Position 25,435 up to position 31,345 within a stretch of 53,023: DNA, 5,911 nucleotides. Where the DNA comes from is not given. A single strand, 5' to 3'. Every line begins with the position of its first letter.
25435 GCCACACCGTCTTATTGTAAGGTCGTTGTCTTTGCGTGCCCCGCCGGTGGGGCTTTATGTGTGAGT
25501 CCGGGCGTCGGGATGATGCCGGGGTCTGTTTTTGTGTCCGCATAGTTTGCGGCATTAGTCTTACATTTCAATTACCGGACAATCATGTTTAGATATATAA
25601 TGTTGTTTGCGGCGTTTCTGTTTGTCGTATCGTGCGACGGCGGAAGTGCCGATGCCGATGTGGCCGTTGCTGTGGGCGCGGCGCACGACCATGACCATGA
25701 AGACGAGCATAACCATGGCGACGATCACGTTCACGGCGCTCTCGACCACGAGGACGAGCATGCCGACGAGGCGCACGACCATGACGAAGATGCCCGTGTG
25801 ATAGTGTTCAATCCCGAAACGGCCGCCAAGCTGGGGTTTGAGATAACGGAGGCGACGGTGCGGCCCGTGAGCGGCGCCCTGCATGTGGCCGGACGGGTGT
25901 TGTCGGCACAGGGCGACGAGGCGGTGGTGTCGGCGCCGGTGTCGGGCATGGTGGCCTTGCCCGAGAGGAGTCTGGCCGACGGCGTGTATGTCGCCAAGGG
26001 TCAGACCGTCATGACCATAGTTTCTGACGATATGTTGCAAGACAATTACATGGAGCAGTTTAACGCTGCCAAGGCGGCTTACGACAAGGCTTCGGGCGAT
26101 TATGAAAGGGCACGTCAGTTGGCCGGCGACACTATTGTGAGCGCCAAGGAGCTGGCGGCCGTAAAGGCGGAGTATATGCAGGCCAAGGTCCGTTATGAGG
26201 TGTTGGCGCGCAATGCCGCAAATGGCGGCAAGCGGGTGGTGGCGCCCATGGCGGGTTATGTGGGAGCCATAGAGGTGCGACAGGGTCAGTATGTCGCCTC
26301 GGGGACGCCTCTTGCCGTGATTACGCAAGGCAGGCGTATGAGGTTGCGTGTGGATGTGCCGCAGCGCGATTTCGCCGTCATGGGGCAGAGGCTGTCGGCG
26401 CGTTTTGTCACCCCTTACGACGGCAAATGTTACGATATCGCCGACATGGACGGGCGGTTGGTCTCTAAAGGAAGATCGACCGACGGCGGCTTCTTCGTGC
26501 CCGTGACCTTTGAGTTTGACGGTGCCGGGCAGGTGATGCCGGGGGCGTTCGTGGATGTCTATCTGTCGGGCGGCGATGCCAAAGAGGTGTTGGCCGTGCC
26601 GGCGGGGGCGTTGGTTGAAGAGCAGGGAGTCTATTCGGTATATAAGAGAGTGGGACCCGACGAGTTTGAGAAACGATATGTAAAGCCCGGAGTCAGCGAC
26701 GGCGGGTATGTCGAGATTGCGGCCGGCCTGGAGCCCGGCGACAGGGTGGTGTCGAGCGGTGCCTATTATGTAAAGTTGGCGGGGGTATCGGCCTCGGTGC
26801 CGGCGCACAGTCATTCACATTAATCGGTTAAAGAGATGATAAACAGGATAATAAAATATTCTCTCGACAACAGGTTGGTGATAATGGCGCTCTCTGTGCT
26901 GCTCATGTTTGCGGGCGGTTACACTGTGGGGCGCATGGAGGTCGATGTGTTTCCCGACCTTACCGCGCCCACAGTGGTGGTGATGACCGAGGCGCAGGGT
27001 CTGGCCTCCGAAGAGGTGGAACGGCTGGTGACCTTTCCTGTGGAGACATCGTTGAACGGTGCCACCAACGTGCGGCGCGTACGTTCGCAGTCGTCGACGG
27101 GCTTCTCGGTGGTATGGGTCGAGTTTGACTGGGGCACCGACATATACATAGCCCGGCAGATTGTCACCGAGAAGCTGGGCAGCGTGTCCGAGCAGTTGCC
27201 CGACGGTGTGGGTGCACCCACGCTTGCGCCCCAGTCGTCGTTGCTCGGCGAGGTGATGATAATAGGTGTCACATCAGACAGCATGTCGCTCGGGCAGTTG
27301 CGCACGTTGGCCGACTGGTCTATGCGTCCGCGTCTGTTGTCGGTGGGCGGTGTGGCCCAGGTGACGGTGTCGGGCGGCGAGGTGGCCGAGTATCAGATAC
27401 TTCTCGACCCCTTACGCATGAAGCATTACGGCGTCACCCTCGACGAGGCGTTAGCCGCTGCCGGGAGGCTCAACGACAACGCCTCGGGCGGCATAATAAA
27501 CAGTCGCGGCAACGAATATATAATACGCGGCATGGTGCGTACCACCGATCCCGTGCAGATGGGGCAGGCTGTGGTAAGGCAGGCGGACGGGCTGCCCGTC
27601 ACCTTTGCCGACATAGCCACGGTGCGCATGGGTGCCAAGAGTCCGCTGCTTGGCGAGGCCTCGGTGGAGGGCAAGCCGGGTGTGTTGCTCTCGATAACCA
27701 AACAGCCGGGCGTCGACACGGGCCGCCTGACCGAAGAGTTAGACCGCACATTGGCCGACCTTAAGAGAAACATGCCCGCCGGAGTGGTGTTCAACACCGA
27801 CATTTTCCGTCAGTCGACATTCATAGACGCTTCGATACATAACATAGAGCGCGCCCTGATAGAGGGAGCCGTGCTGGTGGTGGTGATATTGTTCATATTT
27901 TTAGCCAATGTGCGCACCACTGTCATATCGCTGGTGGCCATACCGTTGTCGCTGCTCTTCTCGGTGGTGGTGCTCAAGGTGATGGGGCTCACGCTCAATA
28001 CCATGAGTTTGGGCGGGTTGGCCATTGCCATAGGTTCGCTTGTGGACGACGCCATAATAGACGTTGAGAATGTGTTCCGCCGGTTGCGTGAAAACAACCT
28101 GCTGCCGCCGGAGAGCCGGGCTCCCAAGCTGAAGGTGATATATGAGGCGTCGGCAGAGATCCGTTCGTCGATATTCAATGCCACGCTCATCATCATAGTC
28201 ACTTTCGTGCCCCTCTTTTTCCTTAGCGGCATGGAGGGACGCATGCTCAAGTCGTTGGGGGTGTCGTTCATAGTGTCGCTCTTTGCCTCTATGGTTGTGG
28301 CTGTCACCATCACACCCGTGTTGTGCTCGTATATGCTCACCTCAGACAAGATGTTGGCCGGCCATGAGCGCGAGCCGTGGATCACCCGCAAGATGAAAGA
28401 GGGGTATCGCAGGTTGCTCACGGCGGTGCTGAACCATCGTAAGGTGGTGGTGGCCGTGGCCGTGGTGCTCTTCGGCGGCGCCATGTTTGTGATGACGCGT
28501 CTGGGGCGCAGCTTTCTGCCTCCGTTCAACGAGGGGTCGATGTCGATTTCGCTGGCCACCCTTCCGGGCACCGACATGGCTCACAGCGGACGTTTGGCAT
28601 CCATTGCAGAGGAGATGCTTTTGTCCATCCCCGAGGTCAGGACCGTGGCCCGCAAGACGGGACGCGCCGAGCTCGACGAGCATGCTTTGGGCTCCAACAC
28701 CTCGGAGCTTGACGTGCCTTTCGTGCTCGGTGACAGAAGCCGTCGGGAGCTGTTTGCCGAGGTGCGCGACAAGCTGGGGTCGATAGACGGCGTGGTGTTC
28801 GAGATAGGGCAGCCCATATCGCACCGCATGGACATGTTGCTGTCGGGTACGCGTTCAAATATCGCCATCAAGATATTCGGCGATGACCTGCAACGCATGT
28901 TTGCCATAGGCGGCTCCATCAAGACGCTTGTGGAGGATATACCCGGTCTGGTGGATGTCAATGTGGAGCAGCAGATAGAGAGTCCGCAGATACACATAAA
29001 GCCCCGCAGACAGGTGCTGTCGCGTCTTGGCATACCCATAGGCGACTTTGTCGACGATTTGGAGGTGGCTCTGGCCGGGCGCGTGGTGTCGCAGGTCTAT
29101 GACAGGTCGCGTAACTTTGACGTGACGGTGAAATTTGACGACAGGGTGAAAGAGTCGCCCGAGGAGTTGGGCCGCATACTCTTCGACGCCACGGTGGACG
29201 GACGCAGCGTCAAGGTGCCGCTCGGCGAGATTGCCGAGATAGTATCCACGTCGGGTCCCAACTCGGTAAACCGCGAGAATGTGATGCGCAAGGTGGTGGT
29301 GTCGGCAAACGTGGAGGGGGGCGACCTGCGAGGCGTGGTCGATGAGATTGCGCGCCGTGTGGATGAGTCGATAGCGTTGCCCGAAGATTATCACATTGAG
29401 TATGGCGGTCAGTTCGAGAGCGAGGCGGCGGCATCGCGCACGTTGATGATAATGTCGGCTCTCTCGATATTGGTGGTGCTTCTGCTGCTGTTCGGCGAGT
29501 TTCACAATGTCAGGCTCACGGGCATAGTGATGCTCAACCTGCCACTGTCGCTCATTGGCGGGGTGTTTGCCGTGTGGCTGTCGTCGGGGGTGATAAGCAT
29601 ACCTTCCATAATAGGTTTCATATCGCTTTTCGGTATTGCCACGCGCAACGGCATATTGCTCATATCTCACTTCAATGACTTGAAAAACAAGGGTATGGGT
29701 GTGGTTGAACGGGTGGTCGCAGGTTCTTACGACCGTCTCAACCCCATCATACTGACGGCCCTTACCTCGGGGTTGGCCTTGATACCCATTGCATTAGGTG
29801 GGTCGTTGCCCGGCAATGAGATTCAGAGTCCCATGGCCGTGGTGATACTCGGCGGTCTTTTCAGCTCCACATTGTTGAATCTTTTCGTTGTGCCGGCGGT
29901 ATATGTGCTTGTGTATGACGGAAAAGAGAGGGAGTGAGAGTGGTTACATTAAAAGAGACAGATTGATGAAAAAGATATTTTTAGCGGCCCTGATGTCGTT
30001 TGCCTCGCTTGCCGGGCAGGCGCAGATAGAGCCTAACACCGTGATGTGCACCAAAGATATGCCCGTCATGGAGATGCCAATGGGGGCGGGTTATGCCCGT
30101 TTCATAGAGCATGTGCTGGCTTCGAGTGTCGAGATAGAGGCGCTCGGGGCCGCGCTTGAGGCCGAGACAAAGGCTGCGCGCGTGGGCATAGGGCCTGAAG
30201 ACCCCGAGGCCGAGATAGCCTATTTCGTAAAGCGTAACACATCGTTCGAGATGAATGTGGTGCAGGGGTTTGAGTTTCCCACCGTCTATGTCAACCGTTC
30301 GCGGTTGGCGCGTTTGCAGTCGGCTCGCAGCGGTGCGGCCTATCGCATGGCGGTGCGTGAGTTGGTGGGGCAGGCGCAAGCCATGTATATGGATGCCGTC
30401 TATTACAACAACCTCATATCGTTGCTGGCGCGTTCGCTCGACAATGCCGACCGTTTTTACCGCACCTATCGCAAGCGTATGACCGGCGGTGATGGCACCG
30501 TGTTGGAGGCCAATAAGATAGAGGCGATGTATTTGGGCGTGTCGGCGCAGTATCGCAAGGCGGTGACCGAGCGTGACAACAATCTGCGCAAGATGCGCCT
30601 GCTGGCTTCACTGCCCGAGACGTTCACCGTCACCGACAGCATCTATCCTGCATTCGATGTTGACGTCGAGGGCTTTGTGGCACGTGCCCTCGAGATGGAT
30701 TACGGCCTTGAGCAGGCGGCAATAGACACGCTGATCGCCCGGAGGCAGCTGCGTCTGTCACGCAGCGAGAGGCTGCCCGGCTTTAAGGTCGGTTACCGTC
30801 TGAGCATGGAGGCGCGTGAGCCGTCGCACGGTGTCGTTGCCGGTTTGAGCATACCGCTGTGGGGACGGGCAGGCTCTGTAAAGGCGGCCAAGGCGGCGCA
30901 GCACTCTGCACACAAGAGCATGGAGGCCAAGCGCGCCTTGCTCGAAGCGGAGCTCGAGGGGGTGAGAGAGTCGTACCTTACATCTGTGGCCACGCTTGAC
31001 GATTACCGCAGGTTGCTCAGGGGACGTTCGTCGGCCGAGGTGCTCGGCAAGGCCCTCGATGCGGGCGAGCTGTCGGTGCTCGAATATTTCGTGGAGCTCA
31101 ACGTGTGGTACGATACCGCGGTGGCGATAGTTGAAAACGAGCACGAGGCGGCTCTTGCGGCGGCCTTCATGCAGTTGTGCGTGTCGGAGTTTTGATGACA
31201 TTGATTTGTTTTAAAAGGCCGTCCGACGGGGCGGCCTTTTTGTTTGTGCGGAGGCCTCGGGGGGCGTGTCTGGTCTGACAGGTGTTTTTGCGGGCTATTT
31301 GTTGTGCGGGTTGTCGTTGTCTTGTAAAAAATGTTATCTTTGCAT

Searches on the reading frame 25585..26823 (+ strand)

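Call 85: search_protein_families(library=pfam, proteins=[window:25585-26823:+], max_evalue=0.00001)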
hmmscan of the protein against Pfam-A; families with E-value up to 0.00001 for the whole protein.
window:25585-26823:+ (412 aa): 2 families
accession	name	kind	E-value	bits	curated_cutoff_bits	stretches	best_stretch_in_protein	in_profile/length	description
PF13437.12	HlyD_3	-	2.3e-12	48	22.2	1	218-286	2-77/106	HlyD family secretion protein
PF16576.10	HlyD_D23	-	2.4e-12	47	30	1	96-266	3-159/214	Barrel-sandwich domain of CusB or HlyD membrane-fusion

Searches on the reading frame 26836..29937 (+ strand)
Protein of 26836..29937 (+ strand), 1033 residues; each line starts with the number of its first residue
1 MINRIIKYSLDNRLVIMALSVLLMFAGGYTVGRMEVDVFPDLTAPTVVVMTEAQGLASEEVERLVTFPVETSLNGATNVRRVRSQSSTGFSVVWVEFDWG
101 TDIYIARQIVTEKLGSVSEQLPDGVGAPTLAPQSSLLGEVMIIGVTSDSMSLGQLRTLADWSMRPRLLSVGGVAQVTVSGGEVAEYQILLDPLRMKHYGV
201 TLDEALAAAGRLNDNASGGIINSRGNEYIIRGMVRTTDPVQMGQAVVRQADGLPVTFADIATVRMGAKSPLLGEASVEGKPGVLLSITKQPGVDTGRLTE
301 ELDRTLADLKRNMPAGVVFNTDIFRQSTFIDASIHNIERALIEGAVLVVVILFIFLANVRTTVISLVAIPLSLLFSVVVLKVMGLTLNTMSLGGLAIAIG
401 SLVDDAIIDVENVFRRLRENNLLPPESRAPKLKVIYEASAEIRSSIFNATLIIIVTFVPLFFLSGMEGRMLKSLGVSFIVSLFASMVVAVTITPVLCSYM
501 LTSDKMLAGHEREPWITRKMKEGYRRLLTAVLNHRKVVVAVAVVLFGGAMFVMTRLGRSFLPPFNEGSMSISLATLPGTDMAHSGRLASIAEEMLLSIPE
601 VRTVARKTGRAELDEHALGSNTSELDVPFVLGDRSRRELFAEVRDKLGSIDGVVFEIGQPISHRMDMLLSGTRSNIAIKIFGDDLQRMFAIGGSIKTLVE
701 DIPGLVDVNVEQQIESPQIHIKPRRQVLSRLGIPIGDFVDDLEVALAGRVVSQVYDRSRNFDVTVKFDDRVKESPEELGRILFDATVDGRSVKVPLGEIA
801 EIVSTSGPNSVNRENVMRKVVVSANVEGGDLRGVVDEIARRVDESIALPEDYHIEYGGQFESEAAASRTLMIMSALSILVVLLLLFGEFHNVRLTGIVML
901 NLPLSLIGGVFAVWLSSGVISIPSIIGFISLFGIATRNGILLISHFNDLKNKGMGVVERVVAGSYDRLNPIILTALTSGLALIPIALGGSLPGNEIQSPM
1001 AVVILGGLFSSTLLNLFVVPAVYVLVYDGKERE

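Call 85: search_protein_families(library=pfam, proteins=[window:26836-29937:+], max_evalue=0.00001)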
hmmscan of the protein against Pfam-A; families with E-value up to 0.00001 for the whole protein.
window:26836-29937:+ (1033 aa): 1 family
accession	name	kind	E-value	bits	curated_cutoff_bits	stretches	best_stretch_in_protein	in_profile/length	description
PF00873.25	ACR_tran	-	4.3e-267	889.2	28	1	5-1026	1-1020/1021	AcrB/AcrD/AcrF family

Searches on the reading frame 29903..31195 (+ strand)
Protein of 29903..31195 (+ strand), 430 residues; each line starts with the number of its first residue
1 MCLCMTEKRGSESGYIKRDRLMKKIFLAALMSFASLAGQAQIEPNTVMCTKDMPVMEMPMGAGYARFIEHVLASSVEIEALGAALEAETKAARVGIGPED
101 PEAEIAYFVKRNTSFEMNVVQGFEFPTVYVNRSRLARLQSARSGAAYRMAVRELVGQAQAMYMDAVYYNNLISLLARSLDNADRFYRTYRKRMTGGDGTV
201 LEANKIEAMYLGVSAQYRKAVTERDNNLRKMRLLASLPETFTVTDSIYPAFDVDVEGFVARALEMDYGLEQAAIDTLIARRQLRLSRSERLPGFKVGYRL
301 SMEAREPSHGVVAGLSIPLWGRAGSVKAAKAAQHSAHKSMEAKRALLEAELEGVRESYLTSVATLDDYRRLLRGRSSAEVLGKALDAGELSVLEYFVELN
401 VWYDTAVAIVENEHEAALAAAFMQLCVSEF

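Call 85: search_protein_families(library=pfam, proteins=[window:29903-31195:+], max_evalue=0.00001)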
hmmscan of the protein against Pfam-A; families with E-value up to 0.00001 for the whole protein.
window:29903-31195:+ (430 aa): 1 family
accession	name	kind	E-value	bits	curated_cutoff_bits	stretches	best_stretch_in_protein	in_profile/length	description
PF02321.23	OEP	-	3.4e-18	66.6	22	2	258-419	4-178/187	Outer membrane efflux protein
